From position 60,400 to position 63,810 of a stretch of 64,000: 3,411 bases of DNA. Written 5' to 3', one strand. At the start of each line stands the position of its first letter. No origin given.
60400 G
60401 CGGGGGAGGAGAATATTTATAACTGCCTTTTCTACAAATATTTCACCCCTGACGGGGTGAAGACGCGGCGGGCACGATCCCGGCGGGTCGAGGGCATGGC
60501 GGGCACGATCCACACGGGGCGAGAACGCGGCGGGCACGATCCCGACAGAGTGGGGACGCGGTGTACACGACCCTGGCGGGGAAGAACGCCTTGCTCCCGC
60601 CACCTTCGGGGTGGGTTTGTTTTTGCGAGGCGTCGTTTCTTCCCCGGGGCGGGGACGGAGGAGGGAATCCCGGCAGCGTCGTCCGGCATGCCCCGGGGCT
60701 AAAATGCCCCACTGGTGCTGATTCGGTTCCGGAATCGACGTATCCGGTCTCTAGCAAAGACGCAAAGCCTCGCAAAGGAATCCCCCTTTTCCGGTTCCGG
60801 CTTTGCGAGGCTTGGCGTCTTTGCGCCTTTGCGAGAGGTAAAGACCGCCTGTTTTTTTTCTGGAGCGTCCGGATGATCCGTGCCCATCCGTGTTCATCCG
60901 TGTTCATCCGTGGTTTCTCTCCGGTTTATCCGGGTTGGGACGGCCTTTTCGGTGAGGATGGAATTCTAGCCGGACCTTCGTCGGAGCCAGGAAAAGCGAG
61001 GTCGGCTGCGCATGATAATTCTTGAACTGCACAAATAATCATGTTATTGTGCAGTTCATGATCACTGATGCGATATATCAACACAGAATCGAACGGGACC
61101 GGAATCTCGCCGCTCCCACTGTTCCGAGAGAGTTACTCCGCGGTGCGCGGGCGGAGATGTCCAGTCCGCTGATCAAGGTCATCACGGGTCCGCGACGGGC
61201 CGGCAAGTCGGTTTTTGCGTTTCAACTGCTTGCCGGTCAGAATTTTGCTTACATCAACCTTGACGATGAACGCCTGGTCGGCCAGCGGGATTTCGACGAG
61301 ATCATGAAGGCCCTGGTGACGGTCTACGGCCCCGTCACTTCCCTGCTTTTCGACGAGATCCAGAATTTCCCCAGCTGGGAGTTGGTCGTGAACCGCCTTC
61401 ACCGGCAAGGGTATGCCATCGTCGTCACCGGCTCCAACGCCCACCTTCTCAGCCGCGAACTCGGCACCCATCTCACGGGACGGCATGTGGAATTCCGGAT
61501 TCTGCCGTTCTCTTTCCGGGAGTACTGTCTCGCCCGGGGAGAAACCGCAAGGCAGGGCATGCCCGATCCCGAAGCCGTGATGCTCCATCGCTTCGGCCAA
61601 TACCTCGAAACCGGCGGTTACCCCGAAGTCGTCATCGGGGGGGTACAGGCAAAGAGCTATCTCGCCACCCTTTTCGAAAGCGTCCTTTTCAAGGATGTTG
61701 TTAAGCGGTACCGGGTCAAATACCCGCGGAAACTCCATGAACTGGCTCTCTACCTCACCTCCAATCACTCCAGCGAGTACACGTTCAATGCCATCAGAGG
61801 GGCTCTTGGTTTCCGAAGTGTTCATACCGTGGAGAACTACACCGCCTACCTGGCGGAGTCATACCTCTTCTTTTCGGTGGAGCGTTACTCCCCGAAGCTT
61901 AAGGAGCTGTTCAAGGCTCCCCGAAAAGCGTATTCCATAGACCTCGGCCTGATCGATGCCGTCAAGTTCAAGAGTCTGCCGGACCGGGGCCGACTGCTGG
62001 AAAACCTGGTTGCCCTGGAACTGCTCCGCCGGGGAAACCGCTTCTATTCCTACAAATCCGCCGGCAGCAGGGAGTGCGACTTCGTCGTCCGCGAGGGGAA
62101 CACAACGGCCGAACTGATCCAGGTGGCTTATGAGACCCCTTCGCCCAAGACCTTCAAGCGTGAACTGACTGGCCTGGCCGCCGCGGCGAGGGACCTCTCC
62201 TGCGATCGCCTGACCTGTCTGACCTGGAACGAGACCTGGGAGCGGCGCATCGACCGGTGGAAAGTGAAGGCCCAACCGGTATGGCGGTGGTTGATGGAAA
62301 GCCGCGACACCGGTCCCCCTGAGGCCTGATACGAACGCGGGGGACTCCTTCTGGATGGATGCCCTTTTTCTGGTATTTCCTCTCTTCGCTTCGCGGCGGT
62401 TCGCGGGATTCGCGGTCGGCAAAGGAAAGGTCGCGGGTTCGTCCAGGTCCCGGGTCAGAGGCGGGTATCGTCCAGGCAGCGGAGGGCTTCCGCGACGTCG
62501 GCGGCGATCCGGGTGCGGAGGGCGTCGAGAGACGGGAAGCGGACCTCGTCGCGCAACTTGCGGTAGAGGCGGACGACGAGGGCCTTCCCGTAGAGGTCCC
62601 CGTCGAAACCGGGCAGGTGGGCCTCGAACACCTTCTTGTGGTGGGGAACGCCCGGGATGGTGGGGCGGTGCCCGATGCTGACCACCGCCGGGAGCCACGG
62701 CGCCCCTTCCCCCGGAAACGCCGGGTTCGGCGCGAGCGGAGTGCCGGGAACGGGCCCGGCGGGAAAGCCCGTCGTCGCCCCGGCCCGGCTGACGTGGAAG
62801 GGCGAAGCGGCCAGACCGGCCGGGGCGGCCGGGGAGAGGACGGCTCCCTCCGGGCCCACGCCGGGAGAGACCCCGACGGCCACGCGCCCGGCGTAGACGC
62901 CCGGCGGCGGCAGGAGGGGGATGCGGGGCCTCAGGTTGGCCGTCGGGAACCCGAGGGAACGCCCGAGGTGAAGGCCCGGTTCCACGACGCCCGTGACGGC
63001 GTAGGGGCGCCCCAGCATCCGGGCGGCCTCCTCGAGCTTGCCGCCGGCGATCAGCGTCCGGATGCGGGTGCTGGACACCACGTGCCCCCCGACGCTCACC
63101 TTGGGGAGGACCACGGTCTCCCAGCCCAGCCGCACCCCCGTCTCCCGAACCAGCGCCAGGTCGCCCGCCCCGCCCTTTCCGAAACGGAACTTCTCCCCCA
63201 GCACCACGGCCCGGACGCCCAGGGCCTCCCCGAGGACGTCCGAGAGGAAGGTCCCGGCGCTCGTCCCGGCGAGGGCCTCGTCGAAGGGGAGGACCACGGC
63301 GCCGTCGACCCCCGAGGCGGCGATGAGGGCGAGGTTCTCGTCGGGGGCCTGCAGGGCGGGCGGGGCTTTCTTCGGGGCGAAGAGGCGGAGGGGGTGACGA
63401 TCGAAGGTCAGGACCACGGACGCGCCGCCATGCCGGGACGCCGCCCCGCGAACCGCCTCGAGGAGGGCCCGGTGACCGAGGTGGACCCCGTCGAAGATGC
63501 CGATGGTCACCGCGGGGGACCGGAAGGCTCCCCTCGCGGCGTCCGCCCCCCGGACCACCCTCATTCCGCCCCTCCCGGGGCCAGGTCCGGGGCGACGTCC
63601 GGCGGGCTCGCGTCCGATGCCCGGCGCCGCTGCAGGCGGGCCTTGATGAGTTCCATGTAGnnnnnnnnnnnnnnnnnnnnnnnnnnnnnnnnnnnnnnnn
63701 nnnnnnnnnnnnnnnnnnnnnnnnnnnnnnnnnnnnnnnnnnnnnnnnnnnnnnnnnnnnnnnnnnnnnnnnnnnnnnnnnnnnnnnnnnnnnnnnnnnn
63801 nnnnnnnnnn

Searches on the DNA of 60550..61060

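Call 31: search_rna_families(source=window, start=60550, end=61060, threshold=evalue, max_evalue=10)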
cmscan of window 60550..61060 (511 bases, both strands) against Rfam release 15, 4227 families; matches with E-value up to 10: 6.
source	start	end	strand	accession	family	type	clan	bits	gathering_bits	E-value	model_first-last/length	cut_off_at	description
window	60760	60815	+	RF00697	mir-186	Gene; miRNA;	-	16.8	70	2.3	1-82/82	no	mir-186 microRNA precursor family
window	60862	60908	+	RF00729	mir-278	Gene; miRNA;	-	16.6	55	0.45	1-75/75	no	mir-278 microRNA precursor family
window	60765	60811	-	RF04000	MIR8139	Gene; miRNA;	-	14.4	90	4.7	1-58/58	no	MIR8139 microRNA precursor family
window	60579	60598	+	RF01973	H19_2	Gene; lncRNA;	-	13.6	50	0.61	50-69/69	no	H19 conserved region 2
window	60570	60641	+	RF02463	Ms_AS-1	Gene; sRNA;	-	13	37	6.1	1-98/98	no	Mycobacterium sRNA Ms_AS-1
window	60609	60631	-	RF01792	eiav_FSE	Cis-reg; frameshift_element;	-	10.8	40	8.5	1-35/35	no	ribosomal frameshift site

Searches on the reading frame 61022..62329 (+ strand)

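Call 16: search_protein_families(library=pfam, proteins=[window:61022-62329:+], max_evalue=0.01)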
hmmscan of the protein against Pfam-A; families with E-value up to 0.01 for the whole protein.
window:61022-62329:+ (435 aa): 2 families
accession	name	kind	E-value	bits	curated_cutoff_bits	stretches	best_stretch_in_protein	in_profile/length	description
PF13173.12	AAA_14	-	5.4e-33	114.2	27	1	51-169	4-129/129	AAA domain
PF13635.12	DUF4143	-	1.3e-18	67.7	28.1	1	224-370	2-159/160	Domain of unknown function (DUF4143)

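Call 56: search_protein_families(library=padloc, proteins=[window:61058-62329:+], max_evalue=0.001)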
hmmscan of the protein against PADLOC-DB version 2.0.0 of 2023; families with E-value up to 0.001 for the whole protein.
window:61058-62329:+ (423 aa): 7 families
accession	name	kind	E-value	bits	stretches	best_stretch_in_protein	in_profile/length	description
PDLC04787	PDC-S01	-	2.5e-106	354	1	20-415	9-409/412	-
PDLC04789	PDC-S01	-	2.6e-41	139.9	1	24-349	4-332/375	-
PDLC04790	PDC-S01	-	2.7e-31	106.7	1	21-375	11-384/422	-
PDLC04791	PDC-S01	-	8.9e-18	62.1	1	31-351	13-345/395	-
PDLC04786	PDC-S01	-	3.7e-17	60.2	2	31-203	16-211/439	-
PDLC04792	PDC-S01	-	1.2e-09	35.4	1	41-198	23-206/452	-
PDLC04788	PDC-S01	-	7.3e-09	33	1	34-300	18-308/448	-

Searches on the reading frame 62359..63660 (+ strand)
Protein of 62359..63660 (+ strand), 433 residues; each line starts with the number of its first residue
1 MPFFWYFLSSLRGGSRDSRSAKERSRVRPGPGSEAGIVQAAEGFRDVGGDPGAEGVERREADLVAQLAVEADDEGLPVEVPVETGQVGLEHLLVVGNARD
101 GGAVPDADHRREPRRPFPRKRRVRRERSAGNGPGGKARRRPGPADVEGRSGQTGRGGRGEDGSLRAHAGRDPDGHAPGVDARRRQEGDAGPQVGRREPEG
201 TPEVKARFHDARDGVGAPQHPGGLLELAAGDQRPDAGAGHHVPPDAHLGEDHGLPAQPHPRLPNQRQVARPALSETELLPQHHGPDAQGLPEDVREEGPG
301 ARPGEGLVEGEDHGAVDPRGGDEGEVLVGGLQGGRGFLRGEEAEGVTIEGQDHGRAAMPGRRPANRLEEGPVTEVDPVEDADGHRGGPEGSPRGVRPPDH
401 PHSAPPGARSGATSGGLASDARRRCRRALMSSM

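Call 16: search_protein_families(library=pfam, proteins=[window:62359-63660:+], max_evalue=0.01)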
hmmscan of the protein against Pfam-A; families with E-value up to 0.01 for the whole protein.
window:62359-63660:+ (433 aa): 0 families

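Call 42: find_encoding_contigs(protein=window:62359-63660:+, flank=10000, max_places=10)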
Protein window:62359-63660:+ (433 aa): no gene with exactly this product is on record in the collection.

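Call 56: search_protein_families(library=padloc, proteins=[window:62359-63660:+], max_evalue=0.001)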
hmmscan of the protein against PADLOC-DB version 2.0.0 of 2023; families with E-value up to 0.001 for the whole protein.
window:62359-63660:+ (433 aa): 0 families
